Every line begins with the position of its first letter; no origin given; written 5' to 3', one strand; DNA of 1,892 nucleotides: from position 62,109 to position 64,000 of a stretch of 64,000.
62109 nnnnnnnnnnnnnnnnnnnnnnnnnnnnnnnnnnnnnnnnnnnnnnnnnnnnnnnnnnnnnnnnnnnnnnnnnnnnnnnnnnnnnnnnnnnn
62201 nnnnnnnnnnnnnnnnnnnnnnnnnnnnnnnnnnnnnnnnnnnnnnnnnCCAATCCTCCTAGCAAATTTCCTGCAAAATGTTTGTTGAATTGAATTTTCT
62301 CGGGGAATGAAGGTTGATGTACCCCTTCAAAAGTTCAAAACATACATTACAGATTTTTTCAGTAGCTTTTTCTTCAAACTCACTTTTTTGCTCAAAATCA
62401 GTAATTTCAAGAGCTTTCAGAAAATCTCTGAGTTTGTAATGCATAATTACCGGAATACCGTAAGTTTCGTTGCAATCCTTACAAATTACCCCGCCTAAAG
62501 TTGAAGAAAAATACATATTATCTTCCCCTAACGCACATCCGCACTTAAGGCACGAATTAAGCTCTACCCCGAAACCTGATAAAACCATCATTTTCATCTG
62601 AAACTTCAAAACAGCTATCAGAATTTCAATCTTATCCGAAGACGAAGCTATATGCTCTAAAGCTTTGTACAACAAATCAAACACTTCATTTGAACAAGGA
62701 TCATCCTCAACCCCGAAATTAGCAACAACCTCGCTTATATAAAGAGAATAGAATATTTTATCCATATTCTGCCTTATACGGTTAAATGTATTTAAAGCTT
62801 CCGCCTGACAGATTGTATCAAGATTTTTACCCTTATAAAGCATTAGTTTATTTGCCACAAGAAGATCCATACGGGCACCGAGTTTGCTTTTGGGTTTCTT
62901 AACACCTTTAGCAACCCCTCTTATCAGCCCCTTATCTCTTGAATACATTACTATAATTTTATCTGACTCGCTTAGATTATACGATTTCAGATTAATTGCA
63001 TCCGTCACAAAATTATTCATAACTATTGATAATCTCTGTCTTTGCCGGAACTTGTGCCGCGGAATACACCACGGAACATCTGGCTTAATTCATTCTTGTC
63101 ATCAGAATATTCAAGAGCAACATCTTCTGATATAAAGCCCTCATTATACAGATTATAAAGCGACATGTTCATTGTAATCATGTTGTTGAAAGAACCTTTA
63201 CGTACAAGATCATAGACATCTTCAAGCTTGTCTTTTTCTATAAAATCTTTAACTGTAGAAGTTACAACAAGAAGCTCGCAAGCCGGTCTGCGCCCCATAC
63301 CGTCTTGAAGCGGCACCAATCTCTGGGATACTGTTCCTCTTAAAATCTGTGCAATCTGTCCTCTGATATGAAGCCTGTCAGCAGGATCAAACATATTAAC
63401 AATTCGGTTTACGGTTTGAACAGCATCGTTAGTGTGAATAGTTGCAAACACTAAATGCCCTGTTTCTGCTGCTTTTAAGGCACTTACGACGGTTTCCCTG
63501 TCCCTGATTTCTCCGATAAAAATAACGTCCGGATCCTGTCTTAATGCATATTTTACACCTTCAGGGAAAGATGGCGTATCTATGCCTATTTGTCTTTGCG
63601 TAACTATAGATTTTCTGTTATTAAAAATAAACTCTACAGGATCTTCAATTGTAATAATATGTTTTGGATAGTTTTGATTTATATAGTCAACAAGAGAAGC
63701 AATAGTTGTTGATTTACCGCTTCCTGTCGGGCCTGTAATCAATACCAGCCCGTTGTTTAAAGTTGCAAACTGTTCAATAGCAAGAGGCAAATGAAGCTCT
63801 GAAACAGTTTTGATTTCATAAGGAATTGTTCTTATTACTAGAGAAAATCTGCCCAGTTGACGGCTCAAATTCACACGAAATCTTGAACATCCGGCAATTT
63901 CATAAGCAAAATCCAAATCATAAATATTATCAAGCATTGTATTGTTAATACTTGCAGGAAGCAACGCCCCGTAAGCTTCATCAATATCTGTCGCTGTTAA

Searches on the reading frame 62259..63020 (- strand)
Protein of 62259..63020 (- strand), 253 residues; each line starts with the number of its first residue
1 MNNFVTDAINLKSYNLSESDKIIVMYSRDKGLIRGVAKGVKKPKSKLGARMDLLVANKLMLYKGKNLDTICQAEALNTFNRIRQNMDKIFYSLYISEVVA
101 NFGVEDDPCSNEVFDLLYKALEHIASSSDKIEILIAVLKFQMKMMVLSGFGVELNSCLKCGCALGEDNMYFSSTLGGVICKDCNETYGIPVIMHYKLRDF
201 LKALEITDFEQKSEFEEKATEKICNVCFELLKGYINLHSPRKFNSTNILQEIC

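Call 43: search_protein_families(library=pfam, proteins=[window:62259-63020:-], max_evalue=0.00001)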
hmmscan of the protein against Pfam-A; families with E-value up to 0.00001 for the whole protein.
window:62259-63020:- (253 aa): 2 families
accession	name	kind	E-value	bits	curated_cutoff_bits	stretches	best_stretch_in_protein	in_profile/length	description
PF11967.14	RecO_N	-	1e-20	73.9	27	1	1-79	1-80/80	Recombination protein O N terminal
PF02565.21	RecO_C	-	1.7e-19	70.6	22.1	1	83-245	1-155/157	Recombination protein O C terminal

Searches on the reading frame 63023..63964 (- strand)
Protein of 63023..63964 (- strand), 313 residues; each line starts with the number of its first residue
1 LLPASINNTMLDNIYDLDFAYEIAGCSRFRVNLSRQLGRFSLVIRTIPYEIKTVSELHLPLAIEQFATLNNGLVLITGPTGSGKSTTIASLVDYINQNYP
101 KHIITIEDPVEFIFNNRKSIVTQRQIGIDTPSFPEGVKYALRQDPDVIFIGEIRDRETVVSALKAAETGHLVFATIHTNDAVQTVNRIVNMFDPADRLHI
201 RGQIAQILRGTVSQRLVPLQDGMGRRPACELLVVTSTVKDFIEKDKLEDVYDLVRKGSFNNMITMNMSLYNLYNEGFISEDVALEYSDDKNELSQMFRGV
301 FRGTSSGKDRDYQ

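Call 43: search_protein_families(library=pfam, proteins=[window:63023-63964:-], max_evalue=0.00001)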
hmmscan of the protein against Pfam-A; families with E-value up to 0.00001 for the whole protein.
window:63023-63964:- (313 aa): 1 family
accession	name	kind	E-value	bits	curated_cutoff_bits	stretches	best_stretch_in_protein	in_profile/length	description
PF00437.27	T2SSE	-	1e-45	156.4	24.9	1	62-218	133-279/370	Type II/IV secretion system protein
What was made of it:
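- A T2SSE-family ATPase lies in the window at 63023-63964 (call 43).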
